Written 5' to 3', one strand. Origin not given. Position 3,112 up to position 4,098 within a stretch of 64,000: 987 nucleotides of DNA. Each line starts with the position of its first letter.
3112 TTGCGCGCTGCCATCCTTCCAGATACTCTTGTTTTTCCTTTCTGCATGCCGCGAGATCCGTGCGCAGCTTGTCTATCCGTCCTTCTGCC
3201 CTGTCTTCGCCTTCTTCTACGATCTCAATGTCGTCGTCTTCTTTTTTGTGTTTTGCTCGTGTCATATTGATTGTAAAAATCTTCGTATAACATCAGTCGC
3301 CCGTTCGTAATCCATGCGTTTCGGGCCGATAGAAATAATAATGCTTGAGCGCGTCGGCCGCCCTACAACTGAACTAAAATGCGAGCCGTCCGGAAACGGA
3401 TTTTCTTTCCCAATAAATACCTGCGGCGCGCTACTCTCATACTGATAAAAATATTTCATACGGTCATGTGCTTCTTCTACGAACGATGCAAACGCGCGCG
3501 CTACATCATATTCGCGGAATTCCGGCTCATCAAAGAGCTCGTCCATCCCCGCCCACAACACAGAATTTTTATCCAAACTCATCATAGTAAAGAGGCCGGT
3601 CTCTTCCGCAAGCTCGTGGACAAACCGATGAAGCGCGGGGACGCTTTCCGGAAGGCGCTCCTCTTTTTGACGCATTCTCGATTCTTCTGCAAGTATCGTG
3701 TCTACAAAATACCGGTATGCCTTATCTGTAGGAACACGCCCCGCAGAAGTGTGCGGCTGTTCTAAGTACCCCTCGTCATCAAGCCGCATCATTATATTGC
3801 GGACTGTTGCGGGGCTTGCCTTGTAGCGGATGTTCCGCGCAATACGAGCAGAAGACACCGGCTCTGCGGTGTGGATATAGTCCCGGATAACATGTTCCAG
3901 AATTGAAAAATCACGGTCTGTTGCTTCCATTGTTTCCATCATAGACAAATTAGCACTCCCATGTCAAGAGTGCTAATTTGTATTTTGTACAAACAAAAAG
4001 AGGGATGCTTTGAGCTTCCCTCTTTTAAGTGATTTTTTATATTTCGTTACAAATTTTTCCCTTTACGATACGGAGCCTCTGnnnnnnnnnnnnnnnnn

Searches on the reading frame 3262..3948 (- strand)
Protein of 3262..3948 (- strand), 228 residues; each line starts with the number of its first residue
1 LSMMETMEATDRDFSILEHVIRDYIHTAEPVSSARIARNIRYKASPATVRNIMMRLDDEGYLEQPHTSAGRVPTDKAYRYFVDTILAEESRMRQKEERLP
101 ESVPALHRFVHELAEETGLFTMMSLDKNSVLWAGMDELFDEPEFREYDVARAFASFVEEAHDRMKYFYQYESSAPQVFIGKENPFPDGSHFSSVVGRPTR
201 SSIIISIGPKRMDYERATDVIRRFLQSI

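Call 9: find_related_loci(query=window:3262-3948:-, collection=genome_contigs, flank=4000)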
Query window:3262-3948:- (228 aa) in genome_contigs; peptide patterns used: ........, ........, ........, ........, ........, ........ (x = any residue, [..] = any of these).
600 stretches matched a pattern (row limit reached: there are more); 561 encode a relative of the query (tblastn E <= 1e-3); the best 80 are kept; 80 distinct loci.
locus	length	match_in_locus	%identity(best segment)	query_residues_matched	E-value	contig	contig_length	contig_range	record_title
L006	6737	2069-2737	68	7-228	2e-101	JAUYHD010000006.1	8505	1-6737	MAG: bacterium isolate C24_maxbin.066 C24_k141_575599, whole genome shotgun sequence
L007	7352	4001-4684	37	2-225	7e-46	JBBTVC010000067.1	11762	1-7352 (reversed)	MAG: Patescibacteria group bacterium isolate H14-bin026_1 H14_bin026_1_000000000067, whole genome shotgun sequence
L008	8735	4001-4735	33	2-222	3e-36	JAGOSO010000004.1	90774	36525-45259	MAG: Candidatus Paceibacterota bacterium isolate Gw_Eff_bin_33 Gw_Eff_314_length_90774_cov_7.170883, whole genome shotgu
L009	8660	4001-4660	36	10-222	4e-36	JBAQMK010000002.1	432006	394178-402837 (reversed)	MAG: Minisyncoccales bacterium isolate MFD12067_ilm_asm_bin19 k127_9057, whole genome shotgun sequence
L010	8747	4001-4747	31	7-228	6e-34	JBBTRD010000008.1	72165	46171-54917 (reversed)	MAG: Patescibacteria group bacterium isolate H41-bin020_1 H41_bin020_1_000000000008, whole genome shotgun sequence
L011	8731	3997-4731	31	1-224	9e-33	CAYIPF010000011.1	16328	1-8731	MAG TPA_asm: uncultured Candidatus Saccharibacteria bacterium isolate ERP119705_co25_9 genome assembly, contig: NODE_245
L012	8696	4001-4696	31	7-222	2e-31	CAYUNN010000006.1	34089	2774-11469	MAG TPA_asm: uncultured Candidatus Saccharibacteria bacterium isolate SRP067234_co1_336 genome assembly, contig: k99_712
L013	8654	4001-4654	33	11-222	1e-30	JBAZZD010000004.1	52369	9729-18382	MAG: Candidatus Paceibacterota bacterium isolate SO_2017_GW1_98 NODE_3282_length_52369_cov_4.358945_OW334_2017, whole ge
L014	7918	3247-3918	30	6-222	6e-30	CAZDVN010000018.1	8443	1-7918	MAG TPA_asm: uncultured Candidatus Saccharibacteria bacterium isolate binchicken_co139_196 genome assembly, contig: NODE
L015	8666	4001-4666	31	7-222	1e-29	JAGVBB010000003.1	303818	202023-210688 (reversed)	MAG: Candidatus Paceibacterota bacterium isolate DeMMO6_41 c_000000009643, whole genome shotgun sequence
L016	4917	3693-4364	32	12-220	1e-26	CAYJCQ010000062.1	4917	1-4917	MAG TPA_asm: uncultured Candidatus Saccharibacteria bacterium isolate ERP119705_co9_281 genome assembly, contig: NODE_29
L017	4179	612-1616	39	6-222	8e-25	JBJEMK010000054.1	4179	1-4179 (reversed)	MAG: Eubacterium sp. isolate PUUB23_bin.002 NODE_20008_length_4179_cov_5.701503, whole genome shotgun sequence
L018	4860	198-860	30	11-222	6e-26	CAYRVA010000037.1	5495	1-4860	MAG TPA_asm: uncultured Candidatus Saccharibacteria bacterium isolate SRP093762_co1_28 genome assembly, contig: NODE_804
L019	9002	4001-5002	49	12-228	6e-26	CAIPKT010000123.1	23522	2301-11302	MAG: uncultured Chlorobiaceae bacterium isolate Ja1-D4_bin-695 genome assembly, contig: bin-695:123/226, whole genome sh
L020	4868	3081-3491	42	7-124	2e-25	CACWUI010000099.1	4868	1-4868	MAG: uncultured Lachnospiraceae bacterium isolate RUG10926 genome assembly, contig: RUG10926_asm_99, whole genome shotgu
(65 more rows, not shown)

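Call 30: find_related_loci(query=window:3262-3948:-, collection=metagenome_contigs, flank=3000)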
Query window:3262-3948:- (228 aa) in metagenome_contigs; peptide patterns used: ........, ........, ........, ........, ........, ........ (x = any residue, [..] = any of these).
599 stretches matched a pattern (row limit reached: there are more); 502 encode a relative of the query (tblastn E <= 1e-3); the best 80 are kept; 80 distinct loci.
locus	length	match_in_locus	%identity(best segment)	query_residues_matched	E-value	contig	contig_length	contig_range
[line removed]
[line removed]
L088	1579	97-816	36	8-224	1e-37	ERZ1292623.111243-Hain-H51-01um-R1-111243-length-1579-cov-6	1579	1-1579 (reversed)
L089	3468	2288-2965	37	8-215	9e-32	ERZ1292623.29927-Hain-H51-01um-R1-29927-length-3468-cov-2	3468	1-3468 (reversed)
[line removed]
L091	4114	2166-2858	30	11-224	7e-29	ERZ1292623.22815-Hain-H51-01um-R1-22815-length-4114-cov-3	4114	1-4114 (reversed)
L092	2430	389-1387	42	7-222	2e-27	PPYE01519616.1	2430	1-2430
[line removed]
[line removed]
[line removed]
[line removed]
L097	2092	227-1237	39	1-227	4e-25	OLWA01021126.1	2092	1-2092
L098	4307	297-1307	39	1-227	4e-25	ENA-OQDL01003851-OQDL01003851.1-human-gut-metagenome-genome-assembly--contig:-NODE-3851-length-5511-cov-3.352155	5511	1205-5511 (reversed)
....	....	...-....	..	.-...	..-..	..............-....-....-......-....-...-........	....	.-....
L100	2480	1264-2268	41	7-224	3e-25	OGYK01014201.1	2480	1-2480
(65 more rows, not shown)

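Call 41: find_homologous_proteins(query=window:3262-3948:-, max_evalue=1e-30)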
Query window:3262-3948:- (228 aa): 395 proteins with E <= 1e-30 among 8000 candidates; the best 120 are listed.
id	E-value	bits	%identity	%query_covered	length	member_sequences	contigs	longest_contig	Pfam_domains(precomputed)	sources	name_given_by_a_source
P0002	5.6e-145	499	100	99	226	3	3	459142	PF01628.28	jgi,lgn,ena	-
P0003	1.3e-98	347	68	97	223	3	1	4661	PF01628.28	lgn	-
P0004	1.5e-97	344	69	97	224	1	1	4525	PF01628.28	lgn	-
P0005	3.5e-96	339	67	97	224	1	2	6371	PF01628.28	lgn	-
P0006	8.2e-96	338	67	97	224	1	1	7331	PF01628.28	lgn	-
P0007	1.1e-79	286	60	94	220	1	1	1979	PF01628.28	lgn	-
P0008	2.3e-77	278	56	96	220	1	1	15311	PF01628.28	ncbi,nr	ncbi:MAG: hypothetical protein HY445_01470 [Candidatus Niyogibacteria bacterium]|nr:hypothetical pro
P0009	1.2e-75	272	54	99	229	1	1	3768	PF01628.28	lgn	-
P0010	1.7e-57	213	47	98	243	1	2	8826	PF01628.28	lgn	-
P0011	1.0e-53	201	42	100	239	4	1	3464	PF01628.28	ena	-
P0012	9.6e-53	198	45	95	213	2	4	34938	PF01628.28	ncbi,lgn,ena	-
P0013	1.8e-52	197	44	96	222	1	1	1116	PF01628.28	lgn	-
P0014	6.9e-51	191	43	99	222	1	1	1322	PF01628.28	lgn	-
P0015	2.2e-50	190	45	96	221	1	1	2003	PF01628.28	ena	-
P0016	1.6e-49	187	41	100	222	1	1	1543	PF01628.28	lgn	-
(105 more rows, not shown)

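Call 43: find_encoding_contigs(protein=P0004, flank=5000, max_places=2)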
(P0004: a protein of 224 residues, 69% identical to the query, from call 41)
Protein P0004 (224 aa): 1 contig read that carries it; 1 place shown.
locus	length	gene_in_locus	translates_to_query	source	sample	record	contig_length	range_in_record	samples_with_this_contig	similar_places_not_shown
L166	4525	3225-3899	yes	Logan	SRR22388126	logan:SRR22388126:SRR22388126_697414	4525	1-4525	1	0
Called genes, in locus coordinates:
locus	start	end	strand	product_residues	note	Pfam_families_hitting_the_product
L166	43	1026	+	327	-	PF01193:RNA_pol_L, PF13656:RNA_pol_L_2 (faint), PF01000:RNA_pol_A_bac, PF03118:RNA_pol_A_CTD, PF14520:HHH_5 (weak), PF00633:HHH (faint)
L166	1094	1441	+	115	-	PF01196:Ribosomal_L17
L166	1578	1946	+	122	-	PF00572:Ribosomal_L13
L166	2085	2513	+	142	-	PF00380:Ribosomal_S9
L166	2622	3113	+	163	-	-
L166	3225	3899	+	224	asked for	PF01628:HrcA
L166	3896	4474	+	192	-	PF01025:GrpE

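Call 44: find_encoding_contigs(protein=P0005, flank=5000, max_places=2)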
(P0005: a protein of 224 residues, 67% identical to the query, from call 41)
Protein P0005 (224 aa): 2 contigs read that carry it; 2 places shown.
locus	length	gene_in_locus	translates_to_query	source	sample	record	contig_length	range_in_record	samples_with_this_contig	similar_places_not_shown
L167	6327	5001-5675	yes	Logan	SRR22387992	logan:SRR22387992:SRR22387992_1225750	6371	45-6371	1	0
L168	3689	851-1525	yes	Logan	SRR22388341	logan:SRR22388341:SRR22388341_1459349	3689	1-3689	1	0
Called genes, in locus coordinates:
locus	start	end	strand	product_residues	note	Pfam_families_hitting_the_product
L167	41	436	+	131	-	PF00411:Ribosomal_S11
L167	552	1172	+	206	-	PF00163:Ribosomal_S4, PF01479:S4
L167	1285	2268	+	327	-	PF01193:RNA_pol_L, PF01000:RNA_pol_A_bac, PF03118:RNA_pol_A_CTD, PF14520:HHH_5 (weak), PF00633:HHH (faint)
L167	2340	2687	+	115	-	PF01196:Ribosomal_L17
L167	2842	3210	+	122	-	PF00572:Ribosomal_L13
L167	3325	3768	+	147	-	PF00380:Ribosomal_S9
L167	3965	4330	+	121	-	-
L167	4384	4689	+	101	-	-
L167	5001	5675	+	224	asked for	PF01628:HrcA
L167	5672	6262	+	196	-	PF01025:GrpE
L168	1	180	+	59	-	?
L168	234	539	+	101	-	-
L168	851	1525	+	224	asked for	PF01628:HrcA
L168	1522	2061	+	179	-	PF01025:GrpE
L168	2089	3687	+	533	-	?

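Call 45: find_encoding_contigs(protein=P0006, flank=5000, max_places=2)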
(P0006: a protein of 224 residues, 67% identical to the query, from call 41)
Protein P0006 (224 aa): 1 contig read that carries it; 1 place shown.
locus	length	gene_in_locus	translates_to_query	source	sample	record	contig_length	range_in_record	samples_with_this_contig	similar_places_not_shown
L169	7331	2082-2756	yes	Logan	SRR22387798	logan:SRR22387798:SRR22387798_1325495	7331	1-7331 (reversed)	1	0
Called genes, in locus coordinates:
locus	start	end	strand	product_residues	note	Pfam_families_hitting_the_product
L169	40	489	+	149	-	PF00380:Ribosomal_S9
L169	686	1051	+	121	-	-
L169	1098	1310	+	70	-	-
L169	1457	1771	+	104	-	-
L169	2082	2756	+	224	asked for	PF01628:HrcA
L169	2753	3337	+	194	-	PF01025:GrpE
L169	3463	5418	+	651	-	PF00012:HSP70, PF06723:MreB_Mbl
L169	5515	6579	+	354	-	PF00226:DnaJ, PF01556:DnaJ_C, PF00684:DnaJ_CXXCXGXG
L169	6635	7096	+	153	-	-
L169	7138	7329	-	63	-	?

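Call 46: find_encoding_contigs(protein=P0008, flank=5000, max_places=2)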
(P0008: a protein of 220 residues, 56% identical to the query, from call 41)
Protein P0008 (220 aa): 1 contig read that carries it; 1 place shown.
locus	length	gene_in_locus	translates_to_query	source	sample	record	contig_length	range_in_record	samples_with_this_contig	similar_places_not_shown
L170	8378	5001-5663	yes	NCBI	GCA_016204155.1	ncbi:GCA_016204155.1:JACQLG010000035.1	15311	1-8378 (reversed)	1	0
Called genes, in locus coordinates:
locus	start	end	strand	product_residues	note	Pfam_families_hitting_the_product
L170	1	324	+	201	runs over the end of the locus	PF00163:Ribosomal_S4, PF01479:S4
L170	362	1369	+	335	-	PF01193:RNA_pol_L, PF13656:RNA_pol_L_2 (faint), PF01000:RNA_pol_A_bac, PF03118:RNA_pol_A_CTD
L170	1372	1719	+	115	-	PF01196:Ribosomal_L17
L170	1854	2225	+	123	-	PF00572:Ribosomal_L13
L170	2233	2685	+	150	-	PF00380:Ribosomal_S9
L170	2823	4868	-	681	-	PF00912:Transgly, PF00905:Transpeptidase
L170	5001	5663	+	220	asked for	PF01628:HrcA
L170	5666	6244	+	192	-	PF01025:GrpE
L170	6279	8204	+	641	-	PF00012:HSP70, PF06723:MreB_Mbl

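Call 61: find_encoding_contigs(protein=P0009, flank=4000, max_places=1)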
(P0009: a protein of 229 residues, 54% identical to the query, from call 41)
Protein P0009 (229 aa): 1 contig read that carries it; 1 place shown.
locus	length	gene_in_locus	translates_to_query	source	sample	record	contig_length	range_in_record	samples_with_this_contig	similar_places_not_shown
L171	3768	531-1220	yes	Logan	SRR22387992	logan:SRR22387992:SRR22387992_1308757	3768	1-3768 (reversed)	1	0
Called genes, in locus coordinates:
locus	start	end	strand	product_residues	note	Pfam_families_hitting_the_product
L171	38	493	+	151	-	PF00380:Ribosomal_S9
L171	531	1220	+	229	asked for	PF01628:HrcA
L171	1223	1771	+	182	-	PF01025:GrpE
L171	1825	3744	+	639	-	PF00012:HSP70, PF06723:MreB_Mbl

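Call 62: find_encoding_contigs(protein=P0010, flank=4000, max_places=1)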
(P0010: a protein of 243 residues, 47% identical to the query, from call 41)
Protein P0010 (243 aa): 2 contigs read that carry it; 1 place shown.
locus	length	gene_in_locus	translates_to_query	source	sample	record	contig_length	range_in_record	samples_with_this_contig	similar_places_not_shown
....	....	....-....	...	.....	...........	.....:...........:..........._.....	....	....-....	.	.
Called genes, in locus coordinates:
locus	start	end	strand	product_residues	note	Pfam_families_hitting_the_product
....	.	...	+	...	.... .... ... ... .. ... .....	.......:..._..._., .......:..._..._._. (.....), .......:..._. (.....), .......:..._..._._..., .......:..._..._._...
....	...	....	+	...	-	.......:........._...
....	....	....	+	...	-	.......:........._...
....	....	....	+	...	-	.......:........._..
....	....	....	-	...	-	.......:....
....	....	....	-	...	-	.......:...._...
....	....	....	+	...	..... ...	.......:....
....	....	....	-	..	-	?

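Call 63: find_encoding_contigs(protein=P0012, flank=4000, max_places=1)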
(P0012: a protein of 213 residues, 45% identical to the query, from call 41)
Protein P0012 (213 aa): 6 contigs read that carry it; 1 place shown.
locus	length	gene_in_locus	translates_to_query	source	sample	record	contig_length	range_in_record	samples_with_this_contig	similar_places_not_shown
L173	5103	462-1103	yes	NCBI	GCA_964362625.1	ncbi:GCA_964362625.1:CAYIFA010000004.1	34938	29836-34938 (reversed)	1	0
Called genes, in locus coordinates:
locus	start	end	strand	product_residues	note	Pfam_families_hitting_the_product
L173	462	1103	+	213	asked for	PF01628:HrcA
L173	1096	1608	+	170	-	PF01025:GrpE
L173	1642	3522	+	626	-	PF00012:HSP70, PF06723:MreB_Mbl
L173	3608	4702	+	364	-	PF00226:DnaJ, PF01556:DnaJ_C, PF00684:DnaJ_CXXCXGXG, PF27659:CHP02642 (faint)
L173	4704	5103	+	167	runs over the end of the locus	-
